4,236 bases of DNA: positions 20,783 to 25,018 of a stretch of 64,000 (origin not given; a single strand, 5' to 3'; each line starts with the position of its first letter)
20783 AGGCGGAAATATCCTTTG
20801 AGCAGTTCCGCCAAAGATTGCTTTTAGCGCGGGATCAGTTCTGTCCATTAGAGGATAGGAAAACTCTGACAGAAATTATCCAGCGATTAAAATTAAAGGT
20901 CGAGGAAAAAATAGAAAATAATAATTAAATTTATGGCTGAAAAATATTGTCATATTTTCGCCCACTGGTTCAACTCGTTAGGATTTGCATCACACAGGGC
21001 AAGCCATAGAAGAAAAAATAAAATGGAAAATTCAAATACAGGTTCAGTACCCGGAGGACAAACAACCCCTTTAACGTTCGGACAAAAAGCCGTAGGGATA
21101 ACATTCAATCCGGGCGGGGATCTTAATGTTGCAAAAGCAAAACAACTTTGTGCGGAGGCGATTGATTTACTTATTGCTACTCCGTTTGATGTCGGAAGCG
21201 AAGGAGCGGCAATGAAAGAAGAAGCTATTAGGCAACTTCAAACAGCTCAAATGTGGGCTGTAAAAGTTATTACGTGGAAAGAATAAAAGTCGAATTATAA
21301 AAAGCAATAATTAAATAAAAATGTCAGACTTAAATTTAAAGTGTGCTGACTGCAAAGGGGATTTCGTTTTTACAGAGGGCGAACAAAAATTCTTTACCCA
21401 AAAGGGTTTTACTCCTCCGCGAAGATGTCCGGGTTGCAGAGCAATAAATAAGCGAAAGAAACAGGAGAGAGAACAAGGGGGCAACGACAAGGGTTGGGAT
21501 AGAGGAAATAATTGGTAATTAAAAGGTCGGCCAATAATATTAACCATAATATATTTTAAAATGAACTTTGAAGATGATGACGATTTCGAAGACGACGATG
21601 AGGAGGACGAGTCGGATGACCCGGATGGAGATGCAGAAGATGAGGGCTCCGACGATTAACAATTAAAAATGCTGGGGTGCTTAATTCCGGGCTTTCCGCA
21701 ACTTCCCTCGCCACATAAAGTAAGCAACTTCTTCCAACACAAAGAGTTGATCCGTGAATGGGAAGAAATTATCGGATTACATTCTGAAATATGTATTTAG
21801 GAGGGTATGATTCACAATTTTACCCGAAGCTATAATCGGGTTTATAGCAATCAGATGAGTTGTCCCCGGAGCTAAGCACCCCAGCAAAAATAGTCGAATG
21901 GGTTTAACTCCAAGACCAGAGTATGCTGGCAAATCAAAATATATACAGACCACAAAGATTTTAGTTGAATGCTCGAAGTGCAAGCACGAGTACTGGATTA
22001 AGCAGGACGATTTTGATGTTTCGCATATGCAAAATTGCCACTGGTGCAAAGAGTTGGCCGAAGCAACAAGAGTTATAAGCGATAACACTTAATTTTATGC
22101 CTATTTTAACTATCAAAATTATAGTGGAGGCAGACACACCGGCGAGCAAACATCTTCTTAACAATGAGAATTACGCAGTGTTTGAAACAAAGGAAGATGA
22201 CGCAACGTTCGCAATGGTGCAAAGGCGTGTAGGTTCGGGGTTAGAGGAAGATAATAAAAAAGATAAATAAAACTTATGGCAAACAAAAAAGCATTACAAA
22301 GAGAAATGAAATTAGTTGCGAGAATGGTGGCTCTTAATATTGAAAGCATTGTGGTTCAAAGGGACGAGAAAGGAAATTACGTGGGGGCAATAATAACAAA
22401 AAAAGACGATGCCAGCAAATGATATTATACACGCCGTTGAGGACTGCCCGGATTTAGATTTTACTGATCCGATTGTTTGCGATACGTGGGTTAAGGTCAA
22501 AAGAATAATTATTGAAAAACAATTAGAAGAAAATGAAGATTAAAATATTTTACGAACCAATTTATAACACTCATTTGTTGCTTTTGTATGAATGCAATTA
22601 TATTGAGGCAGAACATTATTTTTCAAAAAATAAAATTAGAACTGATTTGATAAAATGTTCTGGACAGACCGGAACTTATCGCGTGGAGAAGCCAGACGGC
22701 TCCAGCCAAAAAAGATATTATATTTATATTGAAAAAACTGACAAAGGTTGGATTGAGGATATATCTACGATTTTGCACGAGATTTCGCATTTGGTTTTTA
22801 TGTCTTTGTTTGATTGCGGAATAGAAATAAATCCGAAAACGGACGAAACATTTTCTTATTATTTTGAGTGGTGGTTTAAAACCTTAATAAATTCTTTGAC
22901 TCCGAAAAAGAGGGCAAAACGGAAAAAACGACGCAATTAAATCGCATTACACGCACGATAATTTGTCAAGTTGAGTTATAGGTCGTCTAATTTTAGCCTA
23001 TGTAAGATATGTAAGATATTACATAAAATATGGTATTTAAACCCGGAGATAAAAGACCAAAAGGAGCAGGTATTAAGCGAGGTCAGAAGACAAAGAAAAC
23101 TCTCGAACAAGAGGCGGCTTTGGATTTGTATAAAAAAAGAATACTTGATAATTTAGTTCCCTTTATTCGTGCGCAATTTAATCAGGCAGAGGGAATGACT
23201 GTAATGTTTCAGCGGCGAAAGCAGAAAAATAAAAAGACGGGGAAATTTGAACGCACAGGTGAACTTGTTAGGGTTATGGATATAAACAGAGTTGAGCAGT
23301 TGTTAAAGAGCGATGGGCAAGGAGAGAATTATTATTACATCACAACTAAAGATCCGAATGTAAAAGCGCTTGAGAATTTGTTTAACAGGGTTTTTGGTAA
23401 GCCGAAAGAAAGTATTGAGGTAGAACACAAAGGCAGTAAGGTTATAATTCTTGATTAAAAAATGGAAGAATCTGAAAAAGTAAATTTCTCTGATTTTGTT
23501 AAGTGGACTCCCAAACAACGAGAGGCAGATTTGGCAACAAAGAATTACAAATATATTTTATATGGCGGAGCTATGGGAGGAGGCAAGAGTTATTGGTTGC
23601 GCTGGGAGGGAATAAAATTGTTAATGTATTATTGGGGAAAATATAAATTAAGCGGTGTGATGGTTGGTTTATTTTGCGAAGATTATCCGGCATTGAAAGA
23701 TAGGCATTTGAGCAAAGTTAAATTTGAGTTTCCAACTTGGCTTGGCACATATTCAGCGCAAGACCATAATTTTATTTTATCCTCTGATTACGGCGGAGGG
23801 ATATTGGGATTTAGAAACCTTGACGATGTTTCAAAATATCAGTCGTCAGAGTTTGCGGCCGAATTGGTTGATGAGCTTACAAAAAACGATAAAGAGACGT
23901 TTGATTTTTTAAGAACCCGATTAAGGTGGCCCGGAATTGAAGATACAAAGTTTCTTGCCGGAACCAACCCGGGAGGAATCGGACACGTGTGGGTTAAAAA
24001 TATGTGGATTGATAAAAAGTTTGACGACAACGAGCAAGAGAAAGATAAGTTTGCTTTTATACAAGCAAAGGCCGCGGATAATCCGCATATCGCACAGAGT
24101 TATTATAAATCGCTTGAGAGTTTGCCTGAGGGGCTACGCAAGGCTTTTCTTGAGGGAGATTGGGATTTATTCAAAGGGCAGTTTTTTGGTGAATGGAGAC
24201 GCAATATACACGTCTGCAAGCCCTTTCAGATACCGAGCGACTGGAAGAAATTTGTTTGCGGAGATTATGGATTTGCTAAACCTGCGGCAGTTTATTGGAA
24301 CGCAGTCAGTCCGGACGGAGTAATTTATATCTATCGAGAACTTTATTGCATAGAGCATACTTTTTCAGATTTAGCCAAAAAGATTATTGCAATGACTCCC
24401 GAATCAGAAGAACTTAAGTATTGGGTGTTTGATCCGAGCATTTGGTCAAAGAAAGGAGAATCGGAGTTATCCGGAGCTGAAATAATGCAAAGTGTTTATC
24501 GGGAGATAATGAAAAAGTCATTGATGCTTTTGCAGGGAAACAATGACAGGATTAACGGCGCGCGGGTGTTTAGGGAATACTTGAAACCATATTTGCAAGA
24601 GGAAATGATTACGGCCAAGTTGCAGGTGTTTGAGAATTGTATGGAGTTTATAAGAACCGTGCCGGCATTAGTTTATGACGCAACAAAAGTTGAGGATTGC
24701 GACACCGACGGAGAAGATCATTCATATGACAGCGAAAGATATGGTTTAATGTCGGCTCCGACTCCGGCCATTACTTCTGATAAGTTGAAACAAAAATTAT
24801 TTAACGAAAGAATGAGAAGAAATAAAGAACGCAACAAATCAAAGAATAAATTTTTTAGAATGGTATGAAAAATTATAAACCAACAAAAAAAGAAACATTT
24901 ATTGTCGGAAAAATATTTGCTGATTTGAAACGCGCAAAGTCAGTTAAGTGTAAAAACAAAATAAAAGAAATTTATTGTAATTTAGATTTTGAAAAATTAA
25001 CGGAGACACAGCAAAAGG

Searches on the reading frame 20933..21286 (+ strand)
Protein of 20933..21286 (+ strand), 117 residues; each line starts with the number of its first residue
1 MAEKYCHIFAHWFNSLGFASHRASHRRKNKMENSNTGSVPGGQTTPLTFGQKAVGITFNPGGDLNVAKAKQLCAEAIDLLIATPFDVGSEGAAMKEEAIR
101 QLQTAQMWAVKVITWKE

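Call 65: search_protein_families(library=pfam, proteins=[window:20933-21286:+], max_evalue=0.01)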
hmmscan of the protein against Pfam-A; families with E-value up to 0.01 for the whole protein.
window:20933-21286:+ (117 aa): 1 family
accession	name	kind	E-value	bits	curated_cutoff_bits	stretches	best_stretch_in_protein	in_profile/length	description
PF24729.2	Acb2_Tad1_hairpin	-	0.00013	22.5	27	1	67-114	14-57/58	Acb2/Tad1, hairpin domain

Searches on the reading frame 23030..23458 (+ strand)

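Call 65: search_protein_families(library=pfam, proteins=[window:23030-23458:+], max_evalue=0.01)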
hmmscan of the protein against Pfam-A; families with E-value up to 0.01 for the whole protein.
window:23030-23458:+ (142 aa): 1 family
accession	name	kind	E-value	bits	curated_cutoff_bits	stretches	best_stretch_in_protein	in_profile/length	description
PF02774.23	Semialdhyde_dhC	-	0.0073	16.9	26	0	12-82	24-101/184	Semialdehyde dehydrogenase, dimerisation domain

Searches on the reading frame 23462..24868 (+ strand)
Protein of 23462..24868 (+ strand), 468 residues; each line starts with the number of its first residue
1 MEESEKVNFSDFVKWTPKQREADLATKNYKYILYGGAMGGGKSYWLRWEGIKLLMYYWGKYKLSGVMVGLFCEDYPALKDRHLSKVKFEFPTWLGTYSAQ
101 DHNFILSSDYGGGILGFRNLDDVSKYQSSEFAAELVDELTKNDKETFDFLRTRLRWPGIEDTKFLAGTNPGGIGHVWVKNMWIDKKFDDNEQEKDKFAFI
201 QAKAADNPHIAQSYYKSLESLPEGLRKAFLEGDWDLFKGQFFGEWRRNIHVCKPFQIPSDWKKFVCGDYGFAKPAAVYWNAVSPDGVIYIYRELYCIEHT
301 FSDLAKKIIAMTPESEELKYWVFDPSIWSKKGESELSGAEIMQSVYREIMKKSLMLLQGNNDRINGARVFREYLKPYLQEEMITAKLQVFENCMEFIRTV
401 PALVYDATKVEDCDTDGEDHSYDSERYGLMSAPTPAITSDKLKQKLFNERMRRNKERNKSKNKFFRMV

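Call 7: search_protein_families(library=pfam, proteins=[window:23462-24868:+], max_evalue=0.01)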
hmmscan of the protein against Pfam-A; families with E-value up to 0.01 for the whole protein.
window:23462-24868:+ (468 aa): 2 families
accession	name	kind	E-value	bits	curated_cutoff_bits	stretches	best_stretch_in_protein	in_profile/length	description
PF04466.19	Terminase_3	-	3.1e-06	27.3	23.2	1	112-222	79-187/201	Phage terminase large subunit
PF03237.21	Terminase_6N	-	0.00016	21.8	22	1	50-234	15-200/215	Terminase large subunit, T4likevirus-type, N-terminal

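Call 8: search_protein_families(library=phrogs, proteins=[window:23462-24868:+], max_evalue=0.001)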
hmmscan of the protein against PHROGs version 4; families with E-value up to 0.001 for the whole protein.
window:23462-24868:+ (468 aa): 4 families
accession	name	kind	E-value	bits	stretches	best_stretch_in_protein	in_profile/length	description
phrog_979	-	head and packaging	2.7e-21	76.9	1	15-236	154-408/642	terminase large subunit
phrog_5653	-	head and packaging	8.8e-09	36.3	1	232-435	1-183/199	terminase large subunit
phrog_10250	-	head and packaging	2.1e-08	35.2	1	225-429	9-212/228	terminase large subunit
phrog_9526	-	head and packaging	4.4e-06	27.3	0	92-182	87-177/280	terminase large subunit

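Call 37: find_related_loci(query=window:23462-24868:+, collection=viral_contigs, flank=1000)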
Query window:23462-24868:+ (468 aa) in viral_contigs; peptide patterns used: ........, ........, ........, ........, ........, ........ (x = any residue, [..] = any of these).
6 stretches matched a pattern; 1 encode a relative of the query (tblastn E <= 1e-3); 1 distinct loci.
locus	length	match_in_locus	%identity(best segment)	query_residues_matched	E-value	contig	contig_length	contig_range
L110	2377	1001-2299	41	5-429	5e-100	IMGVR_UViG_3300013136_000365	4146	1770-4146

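Call 49: search_dna_similar(query=window:23462-24868:+, collection=phages, mode=protein, max_rows=10, max_evalue=0.00001)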
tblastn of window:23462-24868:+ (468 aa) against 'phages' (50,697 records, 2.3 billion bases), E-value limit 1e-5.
Records with a match: 693; places in all: 694; records where one place covers at least 80% of the query: 285.
Best place of each record, by identity: <60% 693.
By first word of the organism name: Pseudomonas 160; Arthrobacter 72; Escherichia 58; Salmonella 50; Xanthomonas 40; Stenotrophomonas 34; Achromobacter 27; Streptomyces 26; Vibrio 25; Acinetobacter 24; and 49 more.
By host as written in the record: Pseudomonas aeruginosa 58; Arthrobacter sp. ATCC 21022 54; - 53; Pseudomonas aeruginosa PAO1 32; Escherichia coli 23; Stenotrophomonas maltophilia 17; Salmonella enterica subsp. enterica serovar Enteritidis PT1 14; Achromobacter sp. 11; and 193 more.
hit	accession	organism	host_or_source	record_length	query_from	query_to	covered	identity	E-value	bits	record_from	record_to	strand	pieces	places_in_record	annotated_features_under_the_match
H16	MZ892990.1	Roseobacter phage CRP-345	Rhodobacteraceae bacterium FZCC0042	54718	21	433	88%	34.0%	1e-56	208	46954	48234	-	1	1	terminase large subunit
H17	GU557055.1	Puniceispirillum phage HMO-2011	Candidatus Puniceispirillum marinum ...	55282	1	433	93%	32.4%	1e-55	205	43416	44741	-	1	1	phage terminase large subunit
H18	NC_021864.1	Puniceispirillum phage HMO-2011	Candidatus Puniceispirillum marinum ...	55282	1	433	93%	32.4%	1e-55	205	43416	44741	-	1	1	terminase large subunit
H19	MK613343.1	Roseobacter phage CRP-1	Rhodobacteraceae bacterium FZCC0023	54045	30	433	86%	34.7%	3e-56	207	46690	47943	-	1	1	terminase large subunit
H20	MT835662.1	Bacteriophage sp.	human fecal samples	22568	13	436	91%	32.8%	5e-40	159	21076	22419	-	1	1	record has no annotation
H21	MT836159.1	Bacteriophage sp.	human fecal samples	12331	13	433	90%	32.8%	4e-41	162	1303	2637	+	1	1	record has no annotation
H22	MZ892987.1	Roseobacter phage CRP-207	Rhodobacteraceae bacterium FZCC0040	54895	21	437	89%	33.0%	1e-53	199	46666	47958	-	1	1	terminase large subunit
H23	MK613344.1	Roseobacter phage CRP-2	Rhodobacteraceae bacterium FZCC0023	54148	21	437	89%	33.0%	2e-52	196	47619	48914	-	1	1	terminase large subunit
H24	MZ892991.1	Roseobacter phage CRP-603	Rhodobacteraceae bacterium FZCC0012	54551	30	437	87%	33.6%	2e-52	196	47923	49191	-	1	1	terminase large subunit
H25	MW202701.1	Caudoviricetes sp.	Manatee Spring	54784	30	433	86%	33.9%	1e-53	200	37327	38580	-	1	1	large subunit terminase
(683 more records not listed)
